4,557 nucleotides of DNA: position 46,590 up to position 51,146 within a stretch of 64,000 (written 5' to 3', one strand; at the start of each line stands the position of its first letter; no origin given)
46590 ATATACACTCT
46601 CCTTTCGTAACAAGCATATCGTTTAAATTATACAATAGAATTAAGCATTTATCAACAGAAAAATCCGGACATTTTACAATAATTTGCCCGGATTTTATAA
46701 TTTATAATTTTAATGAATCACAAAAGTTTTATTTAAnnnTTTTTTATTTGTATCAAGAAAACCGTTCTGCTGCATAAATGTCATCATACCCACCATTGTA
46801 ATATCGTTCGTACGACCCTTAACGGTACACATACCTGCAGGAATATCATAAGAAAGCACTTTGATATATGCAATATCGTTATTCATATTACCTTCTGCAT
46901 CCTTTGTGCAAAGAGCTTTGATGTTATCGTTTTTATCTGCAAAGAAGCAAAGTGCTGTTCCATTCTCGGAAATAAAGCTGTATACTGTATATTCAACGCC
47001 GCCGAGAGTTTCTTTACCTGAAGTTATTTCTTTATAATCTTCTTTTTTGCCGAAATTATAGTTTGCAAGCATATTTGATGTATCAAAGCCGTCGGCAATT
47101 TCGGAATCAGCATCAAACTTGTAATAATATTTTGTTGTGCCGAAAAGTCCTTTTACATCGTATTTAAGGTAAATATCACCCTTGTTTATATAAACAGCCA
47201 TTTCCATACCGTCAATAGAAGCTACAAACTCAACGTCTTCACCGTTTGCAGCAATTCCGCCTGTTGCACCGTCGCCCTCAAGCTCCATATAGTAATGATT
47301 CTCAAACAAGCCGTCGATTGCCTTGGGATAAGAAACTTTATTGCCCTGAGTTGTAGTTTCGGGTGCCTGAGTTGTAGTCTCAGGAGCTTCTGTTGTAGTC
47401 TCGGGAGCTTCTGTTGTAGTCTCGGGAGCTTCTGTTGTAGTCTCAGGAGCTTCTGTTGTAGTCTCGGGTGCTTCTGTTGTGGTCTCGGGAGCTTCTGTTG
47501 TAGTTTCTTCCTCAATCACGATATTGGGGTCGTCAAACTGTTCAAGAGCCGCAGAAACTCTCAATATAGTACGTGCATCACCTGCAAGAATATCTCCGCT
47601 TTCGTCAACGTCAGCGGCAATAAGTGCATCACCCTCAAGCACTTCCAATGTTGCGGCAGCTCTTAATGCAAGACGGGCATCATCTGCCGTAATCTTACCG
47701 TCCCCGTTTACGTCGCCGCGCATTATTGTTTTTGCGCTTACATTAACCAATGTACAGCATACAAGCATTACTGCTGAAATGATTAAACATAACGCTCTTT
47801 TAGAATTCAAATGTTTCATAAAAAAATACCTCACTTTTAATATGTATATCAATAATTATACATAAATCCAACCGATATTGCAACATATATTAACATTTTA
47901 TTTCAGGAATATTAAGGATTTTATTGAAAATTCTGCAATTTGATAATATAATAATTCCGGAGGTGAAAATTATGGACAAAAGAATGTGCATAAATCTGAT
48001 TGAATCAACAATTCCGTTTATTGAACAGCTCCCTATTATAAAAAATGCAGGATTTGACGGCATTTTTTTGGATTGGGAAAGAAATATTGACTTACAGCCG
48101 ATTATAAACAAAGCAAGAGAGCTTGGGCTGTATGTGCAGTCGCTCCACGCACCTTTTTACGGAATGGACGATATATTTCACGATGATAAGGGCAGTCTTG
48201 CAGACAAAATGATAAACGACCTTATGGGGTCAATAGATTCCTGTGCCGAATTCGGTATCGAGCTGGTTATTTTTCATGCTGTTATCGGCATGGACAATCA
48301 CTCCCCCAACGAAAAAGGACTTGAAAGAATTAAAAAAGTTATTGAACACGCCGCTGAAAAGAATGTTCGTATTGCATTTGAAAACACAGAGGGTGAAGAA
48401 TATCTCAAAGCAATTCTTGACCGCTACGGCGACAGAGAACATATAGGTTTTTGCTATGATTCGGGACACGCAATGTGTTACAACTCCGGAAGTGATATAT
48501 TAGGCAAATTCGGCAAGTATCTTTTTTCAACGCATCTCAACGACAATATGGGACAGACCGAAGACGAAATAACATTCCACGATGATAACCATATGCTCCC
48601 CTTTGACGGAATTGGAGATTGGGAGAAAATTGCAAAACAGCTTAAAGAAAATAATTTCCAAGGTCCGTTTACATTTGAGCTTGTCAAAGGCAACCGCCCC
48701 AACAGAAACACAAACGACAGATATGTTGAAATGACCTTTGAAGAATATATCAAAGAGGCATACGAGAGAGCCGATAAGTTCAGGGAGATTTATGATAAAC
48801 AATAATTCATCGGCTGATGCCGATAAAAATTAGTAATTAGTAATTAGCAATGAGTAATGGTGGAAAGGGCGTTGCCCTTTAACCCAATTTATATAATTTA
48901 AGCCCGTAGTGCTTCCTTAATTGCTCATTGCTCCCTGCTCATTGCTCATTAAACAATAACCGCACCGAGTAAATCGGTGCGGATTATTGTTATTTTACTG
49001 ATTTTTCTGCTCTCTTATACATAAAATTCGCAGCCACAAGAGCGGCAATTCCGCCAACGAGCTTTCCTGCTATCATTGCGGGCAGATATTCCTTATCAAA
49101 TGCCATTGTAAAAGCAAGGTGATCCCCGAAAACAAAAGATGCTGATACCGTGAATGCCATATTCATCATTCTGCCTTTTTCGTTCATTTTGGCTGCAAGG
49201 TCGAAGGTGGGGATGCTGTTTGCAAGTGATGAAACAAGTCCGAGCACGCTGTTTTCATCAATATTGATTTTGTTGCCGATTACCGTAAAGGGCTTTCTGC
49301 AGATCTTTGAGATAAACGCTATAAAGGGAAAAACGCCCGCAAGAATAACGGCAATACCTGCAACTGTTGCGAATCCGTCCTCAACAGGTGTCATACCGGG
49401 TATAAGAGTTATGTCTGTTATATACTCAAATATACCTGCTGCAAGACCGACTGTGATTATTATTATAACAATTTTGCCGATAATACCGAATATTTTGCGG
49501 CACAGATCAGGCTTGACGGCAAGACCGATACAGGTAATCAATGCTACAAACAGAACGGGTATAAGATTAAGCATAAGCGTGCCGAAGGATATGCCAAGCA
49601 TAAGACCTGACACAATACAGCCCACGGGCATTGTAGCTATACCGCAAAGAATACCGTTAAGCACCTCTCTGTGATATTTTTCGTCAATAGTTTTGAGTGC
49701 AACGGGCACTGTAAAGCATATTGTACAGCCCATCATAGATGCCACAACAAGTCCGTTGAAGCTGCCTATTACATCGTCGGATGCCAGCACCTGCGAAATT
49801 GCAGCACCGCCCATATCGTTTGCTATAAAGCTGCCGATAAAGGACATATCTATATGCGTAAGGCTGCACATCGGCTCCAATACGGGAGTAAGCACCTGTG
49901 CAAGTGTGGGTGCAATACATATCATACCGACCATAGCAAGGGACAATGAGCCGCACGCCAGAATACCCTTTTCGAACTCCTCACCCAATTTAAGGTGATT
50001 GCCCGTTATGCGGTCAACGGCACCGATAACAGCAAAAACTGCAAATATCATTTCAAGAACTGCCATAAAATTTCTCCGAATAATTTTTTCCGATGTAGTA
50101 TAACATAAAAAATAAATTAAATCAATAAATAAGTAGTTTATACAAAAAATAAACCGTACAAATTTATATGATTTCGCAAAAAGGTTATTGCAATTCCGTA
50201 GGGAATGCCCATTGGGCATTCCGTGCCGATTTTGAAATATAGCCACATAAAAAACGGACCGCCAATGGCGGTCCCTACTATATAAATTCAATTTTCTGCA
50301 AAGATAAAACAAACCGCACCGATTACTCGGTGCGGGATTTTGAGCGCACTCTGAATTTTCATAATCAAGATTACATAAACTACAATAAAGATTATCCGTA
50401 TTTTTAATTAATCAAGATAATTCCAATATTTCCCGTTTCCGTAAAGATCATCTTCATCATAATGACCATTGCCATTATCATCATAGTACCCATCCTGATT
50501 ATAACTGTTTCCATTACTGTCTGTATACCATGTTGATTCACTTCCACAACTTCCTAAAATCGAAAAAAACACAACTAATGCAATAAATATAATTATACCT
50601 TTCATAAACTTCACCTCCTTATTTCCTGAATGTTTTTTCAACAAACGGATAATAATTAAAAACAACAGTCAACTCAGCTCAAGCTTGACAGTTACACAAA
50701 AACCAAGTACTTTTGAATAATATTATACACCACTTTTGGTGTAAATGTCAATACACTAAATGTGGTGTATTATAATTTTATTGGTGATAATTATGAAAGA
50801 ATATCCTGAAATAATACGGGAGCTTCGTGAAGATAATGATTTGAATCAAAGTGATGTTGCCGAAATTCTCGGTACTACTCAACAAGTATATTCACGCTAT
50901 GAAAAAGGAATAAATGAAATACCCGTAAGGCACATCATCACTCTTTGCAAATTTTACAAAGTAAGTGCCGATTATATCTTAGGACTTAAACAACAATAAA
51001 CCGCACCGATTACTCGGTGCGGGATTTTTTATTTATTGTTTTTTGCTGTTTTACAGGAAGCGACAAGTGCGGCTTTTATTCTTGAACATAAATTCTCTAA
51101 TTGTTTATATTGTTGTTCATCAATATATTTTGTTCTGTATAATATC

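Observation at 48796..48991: Variant copy B keeps the core and TIR but carries compensatory changes in both heptamer arms, plus a fused second palindrome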

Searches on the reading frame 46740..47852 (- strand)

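Call 46: search_protein_families(library=pfam, proteins=[window:46740-47852:-])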
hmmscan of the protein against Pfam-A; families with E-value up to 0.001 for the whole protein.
window:46740-47852:- (371 aa): 1 family
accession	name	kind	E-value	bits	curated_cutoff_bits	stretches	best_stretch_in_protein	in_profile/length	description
PF00404.24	Dockerin_1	-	7.4e-05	23.3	22.9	1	46-94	2-50/57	Dockerin type I domain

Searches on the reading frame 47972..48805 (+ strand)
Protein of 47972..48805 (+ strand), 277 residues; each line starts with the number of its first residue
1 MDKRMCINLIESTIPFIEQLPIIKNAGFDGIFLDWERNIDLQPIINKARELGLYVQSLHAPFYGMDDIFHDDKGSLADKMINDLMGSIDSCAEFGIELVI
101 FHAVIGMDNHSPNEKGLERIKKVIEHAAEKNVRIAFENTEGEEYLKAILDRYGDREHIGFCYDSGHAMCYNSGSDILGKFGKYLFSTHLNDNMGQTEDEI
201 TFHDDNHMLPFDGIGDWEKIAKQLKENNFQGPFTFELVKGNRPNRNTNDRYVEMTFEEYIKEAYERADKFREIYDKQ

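Call 36: find_encoding_contigs(protein=window:47972-48805:+, flank=3000, max_places=10)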
Protein window:47972-48805:+ (277 aa): no gene with exactly this product is on record in the collection.

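Call 39: find_related_loci(query=window:47972-48802:+, collection=metagenome_contigs, flank=3000)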
Query window:47972-48802:+ (277 aa) in metagenome_contigs; peptide patterns used: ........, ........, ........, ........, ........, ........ (x = any residue, [..] = any of these).
24 stretches matched a pattern; 1 encode a relative of the query (tblastn E <= 1e-3); 1 distinct loci.
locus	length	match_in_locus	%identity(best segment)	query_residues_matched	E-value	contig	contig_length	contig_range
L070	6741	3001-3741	29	14-268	8e-30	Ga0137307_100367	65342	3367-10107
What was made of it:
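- Tried and rejected: The scan is now spent (call 39).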

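Call 46: search_protein_families(library=pfam, proteins=[window:47972-48802:+])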
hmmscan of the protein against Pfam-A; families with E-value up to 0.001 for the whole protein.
window:47972-48802:+ (277 aa): 1 family
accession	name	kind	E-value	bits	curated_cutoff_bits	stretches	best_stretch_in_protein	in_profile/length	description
PF01261.30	AP_endonuc_2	-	1.8e-29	103.6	31.1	1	23-244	4-234/249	Xylose isomerase-like TIM barrel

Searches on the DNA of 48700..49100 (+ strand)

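Call 20: search_rna_families(source=window, start=48700, end=49100, threshold=evalue, max_evalue=10)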
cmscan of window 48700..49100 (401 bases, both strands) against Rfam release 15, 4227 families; matches with E-value up to 10: 7.
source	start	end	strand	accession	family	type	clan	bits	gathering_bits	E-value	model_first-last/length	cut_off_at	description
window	48835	48989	+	RF02452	ncr1575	Gene; sRNA;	-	25.9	60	0.096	1-212/212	no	Bacillus sRNA ncr1575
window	48765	48898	+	RF01589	plasmodium_snoR11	Gene; snRNA; snoRNA; HACA-box;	-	18.4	80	2.2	1-207/207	no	small nucleolar RNA snoR11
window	49004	49080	-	RF02788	snoTBR6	Gene; snRNA; snoRNA; CD-box;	-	17.7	37.6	1.3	1-83/83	no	Small nucleolar RNA TBR6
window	48952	48996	-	RF04352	Plastid-psbA-4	Cis-reg;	CL00153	17.7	56.8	2.5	1-61/61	no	Plastid-psbA-4 3UTR RNA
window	48948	49039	-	RF01771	rnk_leader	Cis-reg; leader;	-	16.7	50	3.2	1-109/109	no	Enterobacteria rnk leader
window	48833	48983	+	RF02864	sRNA_0030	Gene; sRNA;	-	13.5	123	4.5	1-165/165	no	Enterococcus sRNA 30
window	48955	49100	-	RF04178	BTnc005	Gene; sRNA;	-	12.5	174.8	2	87-205/205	5'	Bacteroides sRNA BTnc005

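Call 51: search_dna_similar(query=window:48796-48991:+, collection=phages, mode=distant, max_evalue=0.01)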
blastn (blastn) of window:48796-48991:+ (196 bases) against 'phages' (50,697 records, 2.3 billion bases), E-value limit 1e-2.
No match.

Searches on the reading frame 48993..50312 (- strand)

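Call 46: search_protein_families(library=pfam, proteins=[window:48993-50312:-])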
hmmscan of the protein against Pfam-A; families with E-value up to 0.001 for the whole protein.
window:48993-50312:- (440 aa): 1 family
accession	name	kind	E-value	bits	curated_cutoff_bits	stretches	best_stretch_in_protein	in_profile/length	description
PF04346.18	EutH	-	8.8e-113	377.5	25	1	85-431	4-351/351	Ethanolamine utilisation protein, EutH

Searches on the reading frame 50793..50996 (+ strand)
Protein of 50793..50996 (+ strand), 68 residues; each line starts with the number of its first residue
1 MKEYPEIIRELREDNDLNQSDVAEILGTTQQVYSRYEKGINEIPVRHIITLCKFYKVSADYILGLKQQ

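Call 72: search_protein_families(library=pfam, proteins=[window:50793-50996:+], max_evalue=0.00001)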
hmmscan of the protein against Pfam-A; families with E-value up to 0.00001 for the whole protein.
window:50793-50996:+ (68 aa): 4 families
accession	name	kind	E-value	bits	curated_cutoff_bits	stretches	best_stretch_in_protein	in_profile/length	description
PF01381.28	HTH_3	-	1.8e-14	54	23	1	8-62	1-55/55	Helix-turn-helix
PF12844.13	HTH_19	-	7.1e-09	35.9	30.2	1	7-65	3-61/64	Helix-turn-helix domain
PF13560.12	HTH_31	-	1.3e-07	32.2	27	1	8-60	6-59/64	Helix-turn-helix domain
PF15731.11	MqsA_antitoxin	-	1.7e-06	28.6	30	1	5-53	71-118/131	Antitoxin component of bacterial toxin-antitoxin system, MqsA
